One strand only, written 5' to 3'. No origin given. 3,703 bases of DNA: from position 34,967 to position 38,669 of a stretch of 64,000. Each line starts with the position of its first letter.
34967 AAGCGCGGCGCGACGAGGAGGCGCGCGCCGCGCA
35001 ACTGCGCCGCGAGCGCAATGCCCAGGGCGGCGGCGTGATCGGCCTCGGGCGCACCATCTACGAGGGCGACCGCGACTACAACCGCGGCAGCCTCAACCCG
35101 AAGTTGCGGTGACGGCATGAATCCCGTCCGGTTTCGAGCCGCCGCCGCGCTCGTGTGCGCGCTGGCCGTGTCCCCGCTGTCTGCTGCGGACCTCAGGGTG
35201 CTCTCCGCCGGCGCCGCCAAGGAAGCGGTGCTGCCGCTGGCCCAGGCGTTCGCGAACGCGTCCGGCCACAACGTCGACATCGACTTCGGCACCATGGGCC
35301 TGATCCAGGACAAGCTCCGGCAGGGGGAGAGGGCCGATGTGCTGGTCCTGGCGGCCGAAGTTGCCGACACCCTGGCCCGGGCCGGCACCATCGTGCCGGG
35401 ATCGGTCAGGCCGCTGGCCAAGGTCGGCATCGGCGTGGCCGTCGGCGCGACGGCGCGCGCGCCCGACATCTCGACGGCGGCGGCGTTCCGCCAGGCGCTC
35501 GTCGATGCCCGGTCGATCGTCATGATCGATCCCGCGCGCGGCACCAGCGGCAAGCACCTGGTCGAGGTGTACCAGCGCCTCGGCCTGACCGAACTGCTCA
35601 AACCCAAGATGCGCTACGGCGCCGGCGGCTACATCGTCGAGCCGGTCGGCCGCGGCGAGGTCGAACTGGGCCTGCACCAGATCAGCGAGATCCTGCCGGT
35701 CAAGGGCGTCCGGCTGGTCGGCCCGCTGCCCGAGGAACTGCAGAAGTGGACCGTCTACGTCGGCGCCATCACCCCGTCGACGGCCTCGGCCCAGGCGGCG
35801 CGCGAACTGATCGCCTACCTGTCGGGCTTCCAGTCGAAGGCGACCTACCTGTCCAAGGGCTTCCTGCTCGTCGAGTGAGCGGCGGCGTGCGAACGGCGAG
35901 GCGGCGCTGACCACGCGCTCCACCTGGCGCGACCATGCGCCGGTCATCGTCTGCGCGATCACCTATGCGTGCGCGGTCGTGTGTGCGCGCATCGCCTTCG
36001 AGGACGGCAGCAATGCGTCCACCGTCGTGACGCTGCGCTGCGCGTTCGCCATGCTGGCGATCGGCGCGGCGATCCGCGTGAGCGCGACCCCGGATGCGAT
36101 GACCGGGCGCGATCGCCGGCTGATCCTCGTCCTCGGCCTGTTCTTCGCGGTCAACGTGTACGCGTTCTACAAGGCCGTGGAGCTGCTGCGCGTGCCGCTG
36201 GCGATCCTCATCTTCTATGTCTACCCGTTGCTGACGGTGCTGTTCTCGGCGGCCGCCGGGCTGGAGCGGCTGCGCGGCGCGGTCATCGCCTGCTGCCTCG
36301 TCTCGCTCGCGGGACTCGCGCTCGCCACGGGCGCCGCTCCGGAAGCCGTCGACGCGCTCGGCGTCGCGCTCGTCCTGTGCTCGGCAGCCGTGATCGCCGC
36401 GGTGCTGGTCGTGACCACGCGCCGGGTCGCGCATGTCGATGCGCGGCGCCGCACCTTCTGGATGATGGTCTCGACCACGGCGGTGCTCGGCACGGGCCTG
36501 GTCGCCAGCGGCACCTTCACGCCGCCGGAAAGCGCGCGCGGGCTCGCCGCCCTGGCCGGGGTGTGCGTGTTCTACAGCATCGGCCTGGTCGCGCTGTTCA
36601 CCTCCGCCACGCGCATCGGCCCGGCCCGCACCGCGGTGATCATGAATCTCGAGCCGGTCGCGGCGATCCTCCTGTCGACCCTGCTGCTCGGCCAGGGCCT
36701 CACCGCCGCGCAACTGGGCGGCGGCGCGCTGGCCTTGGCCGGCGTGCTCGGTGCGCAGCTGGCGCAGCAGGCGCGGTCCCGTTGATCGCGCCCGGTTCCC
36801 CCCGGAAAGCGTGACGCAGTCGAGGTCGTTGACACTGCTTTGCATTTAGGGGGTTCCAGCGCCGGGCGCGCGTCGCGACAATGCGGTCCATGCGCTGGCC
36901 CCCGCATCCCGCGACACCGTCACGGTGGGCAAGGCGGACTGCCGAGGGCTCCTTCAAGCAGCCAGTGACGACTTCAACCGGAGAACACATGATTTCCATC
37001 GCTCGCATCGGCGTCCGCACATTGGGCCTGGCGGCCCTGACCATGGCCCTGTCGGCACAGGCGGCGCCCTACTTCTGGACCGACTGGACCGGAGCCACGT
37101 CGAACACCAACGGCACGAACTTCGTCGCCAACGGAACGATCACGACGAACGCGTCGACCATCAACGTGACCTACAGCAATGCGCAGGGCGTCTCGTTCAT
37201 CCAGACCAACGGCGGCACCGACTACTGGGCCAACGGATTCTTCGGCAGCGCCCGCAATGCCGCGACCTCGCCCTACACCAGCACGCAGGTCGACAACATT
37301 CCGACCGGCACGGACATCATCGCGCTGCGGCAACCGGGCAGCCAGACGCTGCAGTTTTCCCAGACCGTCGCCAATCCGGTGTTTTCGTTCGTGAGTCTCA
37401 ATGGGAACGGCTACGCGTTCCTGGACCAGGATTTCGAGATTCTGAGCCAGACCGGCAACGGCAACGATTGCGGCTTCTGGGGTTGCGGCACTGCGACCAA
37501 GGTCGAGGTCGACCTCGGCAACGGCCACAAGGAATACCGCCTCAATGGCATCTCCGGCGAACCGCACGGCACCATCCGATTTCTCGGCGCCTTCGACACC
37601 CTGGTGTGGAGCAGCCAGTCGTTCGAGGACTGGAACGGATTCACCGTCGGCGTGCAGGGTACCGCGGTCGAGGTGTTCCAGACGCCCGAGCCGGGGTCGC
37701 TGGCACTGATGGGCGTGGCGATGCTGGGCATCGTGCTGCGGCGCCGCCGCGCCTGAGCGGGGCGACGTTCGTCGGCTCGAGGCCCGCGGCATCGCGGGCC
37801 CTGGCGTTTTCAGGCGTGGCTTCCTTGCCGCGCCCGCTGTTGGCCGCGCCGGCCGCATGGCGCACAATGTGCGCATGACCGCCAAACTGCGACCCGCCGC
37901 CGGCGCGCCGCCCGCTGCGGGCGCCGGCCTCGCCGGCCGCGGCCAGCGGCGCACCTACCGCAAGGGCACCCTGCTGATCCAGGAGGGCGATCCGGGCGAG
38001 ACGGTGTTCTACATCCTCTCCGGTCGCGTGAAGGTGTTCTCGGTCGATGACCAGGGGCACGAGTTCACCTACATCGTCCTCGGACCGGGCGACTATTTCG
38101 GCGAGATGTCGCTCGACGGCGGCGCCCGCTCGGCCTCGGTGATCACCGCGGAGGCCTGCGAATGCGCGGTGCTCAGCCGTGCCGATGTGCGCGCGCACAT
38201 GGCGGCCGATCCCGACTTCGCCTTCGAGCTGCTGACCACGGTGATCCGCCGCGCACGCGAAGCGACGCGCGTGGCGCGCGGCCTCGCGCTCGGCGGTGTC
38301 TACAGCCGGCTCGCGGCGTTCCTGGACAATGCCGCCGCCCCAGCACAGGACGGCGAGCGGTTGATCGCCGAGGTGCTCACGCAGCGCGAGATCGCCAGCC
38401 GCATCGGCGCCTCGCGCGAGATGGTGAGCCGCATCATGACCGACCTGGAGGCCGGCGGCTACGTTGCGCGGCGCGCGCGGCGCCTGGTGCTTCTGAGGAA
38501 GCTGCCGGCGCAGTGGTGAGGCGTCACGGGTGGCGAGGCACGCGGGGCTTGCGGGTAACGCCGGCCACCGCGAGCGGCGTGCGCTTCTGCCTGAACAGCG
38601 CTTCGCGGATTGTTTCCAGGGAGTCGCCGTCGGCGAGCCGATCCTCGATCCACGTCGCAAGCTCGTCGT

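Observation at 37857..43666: Candidate undescribed system: cyclase-TPR / PAP2-fold enzyme / S8 subtilase operon flanked by a cNMP-binding regulator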

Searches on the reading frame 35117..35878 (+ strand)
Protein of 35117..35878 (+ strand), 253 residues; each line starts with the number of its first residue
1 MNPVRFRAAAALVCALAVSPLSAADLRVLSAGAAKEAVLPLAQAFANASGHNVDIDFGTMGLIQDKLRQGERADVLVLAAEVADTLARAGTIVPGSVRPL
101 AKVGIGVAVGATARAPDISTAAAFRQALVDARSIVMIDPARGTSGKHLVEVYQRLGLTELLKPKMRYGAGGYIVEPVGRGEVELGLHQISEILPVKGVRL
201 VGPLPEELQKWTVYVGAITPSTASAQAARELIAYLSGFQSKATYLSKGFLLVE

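Call 60: search_protein_families(library=pfam, proteins=[window:35117-35878:+], max_evalue=0.001)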
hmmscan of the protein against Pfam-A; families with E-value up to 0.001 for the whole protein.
window:35117-35878:+ (253 aa): 1 family
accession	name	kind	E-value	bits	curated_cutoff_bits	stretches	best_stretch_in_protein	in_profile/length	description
PF13531.11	SBP_bac_11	-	8.4e-36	124.3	25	1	26-249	1-226/227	Bacterial extracellular solute-binding protein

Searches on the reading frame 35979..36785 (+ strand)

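Call 60: search_protein_families(library=pfam, proteins=[window:35979-36785:+], max_evalue=0.001)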
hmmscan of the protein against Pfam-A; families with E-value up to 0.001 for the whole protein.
window:35979-36785:+ (268 aa): 1 family
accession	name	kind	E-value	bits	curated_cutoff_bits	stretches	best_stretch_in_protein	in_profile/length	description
PF00892.27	EamA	-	5.5e-24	85.4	28.2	2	127-257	2-131/135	EamA-like transporter family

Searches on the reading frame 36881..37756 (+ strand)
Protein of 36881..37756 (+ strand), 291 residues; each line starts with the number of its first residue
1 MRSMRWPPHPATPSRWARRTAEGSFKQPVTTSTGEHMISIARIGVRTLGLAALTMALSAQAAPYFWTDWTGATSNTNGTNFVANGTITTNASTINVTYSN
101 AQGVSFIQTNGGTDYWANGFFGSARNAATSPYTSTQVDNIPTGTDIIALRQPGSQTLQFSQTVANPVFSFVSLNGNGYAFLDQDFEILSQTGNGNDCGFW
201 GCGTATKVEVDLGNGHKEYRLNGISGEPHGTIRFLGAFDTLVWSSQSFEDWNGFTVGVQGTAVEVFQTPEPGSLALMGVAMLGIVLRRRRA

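Call 60: search_protein_families(library=pfam, proteins=[window:36881-37756:+], max_evalue=0.001)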
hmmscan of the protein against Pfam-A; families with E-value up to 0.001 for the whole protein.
window:36881-37756:+ (291 aa): 1 family
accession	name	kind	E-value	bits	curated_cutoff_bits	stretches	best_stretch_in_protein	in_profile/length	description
PF07589.16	PEP-CTERM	-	5.5e-07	29.8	20.7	1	267-289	1-24/24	PEP-CTERM motif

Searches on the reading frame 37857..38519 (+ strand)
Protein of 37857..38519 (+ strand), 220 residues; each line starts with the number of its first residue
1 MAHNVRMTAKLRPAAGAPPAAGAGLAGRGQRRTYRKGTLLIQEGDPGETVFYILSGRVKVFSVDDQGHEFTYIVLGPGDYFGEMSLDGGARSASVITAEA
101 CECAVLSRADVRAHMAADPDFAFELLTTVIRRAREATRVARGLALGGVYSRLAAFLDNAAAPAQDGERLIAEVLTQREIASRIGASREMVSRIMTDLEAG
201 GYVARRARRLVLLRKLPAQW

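Call 7: search_protein_families(library=pfam, proteins=[window:37857-38519:+], max_evalue=0.01)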
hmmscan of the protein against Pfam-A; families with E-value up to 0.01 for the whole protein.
window:37857-38519:+ (220 aa): 11 families
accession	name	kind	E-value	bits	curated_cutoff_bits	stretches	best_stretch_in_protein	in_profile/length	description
PF00027.35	cNMP_binding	-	2e-23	82.6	27.5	1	31-116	1-87/89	Cyclic nucleotide-binding domain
PF13545.12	HTH_Crp_2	-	1.5e-11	44.5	27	1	151-213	2-62/70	Crp-like helix-turn-helix domain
PF00325.26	Crp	-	2.8e-06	27.4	21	1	174-201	3-30/32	Bacterial regulatory proteins, crp family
PF12802.13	MarR_2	-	3.2e-05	24.4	27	1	174-207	21-54/61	MarR family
PF25213.1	HVO_A0261_N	-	8.7e-05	22.8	35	1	168-209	19-60/86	HVO_A0261 N-terminal domain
PF13412.12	HTH_24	-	0.00034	20.6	21.9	1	174-203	18-47/48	Winged helix-turn-helix DNA-binding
PF01047.28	MarR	-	0.00066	20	24.6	1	174-207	18-51/59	MarR family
PF15977.11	HTH_46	-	0.00096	19.6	29.3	1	179-217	29-67/68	Winged helix-turn-helix DNA binding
PF04545.22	Sigma70_r4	-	0.0013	18.6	24.1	1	174-195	21-42/50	Sigma-70, region 4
PF01978.25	TrmB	-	0.0026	18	25.6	1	172-209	21-58/68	Sugar-specific transcriptional regulator TrmB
PF07883.17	Cupin_2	-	0.006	16.7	27.2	0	43-81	14-46/70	Cupin domain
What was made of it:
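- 37857..38519 (+): Crp/Fnr-type cNMP-binding transcription factor, convergent with S8. cNMP_binding 82.6 bits plus HTH_Crp_2 (call 7).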

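Call 9: search_protein_families(library=ncbifam, proteins=[window:37857-38519:+], max_evalue=0.01)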
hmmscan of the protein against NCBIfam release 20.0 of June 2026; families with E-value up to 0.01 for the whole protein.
window:37857-38519:+ (220 aa): 13 families
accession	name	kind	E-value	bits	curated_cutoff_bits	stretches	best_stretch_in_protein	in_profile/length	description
NF008732.0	PRK11753.1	equivalog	1.6e-26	93.1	266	1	28-212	22-210/214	cAMP-activated global transcriptional regulator CRP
NF052518.1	TransRegLdrP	equivalog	3.4e-14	53.3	300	1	32-213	3-179/195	transcriptional regulator LdrP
NF010499.0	PRK13918.1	equivalog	3.4e-14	52.8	274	1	33-207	16-186/205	CRP/FNR family transcriptional regulator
NF006901.0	PRK09392.1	equivalog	1.2e-13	50.9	211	1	36-201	37-201/236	transcriptional activator FtrB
NF053664.1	TransRegPtrACyano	equivalog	4.8e-13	48.9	300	1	49-217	29-194/196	Crp/Fnr family transcriptional regulator PtrA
TIGR03697.1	NtcA_cyano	equivalog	6e-12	45.7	244.95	1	41-210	5-180/193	global nitrogen regulator NtcA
NF050806.1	TransRegFixKCaul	equivalog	1.1e-08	34.6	300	1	23-215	17-206/215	transcriptional regulator FixK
NF041163.2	encap_f2b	equivalog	1.6e-08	34.1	400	1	24-125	90-193/450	family 2B encapsulin nanocompartment shell protein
NF007707.0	PRK10402.1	subfamily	4.8e-08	32.9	180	1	33-156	35-159/226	transcriptional regulator YeiL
TIGR03896.1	cyc_nuc_ocin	subfamily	6.8e-07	28.9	161.05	1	28-124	160-257/317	bacteriocin-type transport-associated protein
NF058543.1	ActPatMycb56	equivalog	2.7e-06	26.4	460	1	23-132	13-121/317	acetyltransferase Pat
NF008365.0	PRK11161.1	subfamily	0.00012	21.5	228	1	31-203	49-224/250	fumarate/nitrate reduction transcriptional regulator Fnr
NF045989.1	TransRegFnrLRhodb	equivalog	0.00025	20.3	300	1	32-216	39-228/245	transcriptional regulator FnrL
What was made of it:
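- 37857..38519 (+): The best NCBIfam match is CRP, below its cutoff (call 9).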

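Call 10: search_protein_families(library=padloc, proteins=[window:37857-38519:+], max_evalue=0.01)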
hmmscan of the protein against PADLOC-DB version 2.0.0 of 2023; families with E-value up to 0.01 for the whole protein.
window:37857-38519:+ (220 aa): 6 families
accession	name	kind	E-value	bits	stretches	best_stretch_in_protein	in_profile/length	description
PDLC02371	PycTIR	-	1.4e-13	48.9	1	24-138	32-143/288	-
PDLC00731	Effector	-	3.8e-10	37.2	1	24-135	35-143/306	TIR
PDLC00730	Effector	-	5e-08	30.5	1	24-136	51-161/299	TIR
PDLC00732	Effector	-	2.5e-06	24.6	1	21-119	28-123/301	TIR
PDLC01870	CARF3--CARF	-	0.00021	19.2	1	172-206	150-184/228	-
PDLC02561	PglZ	-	0.0056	12.8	1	78-143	552-616/840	PglZ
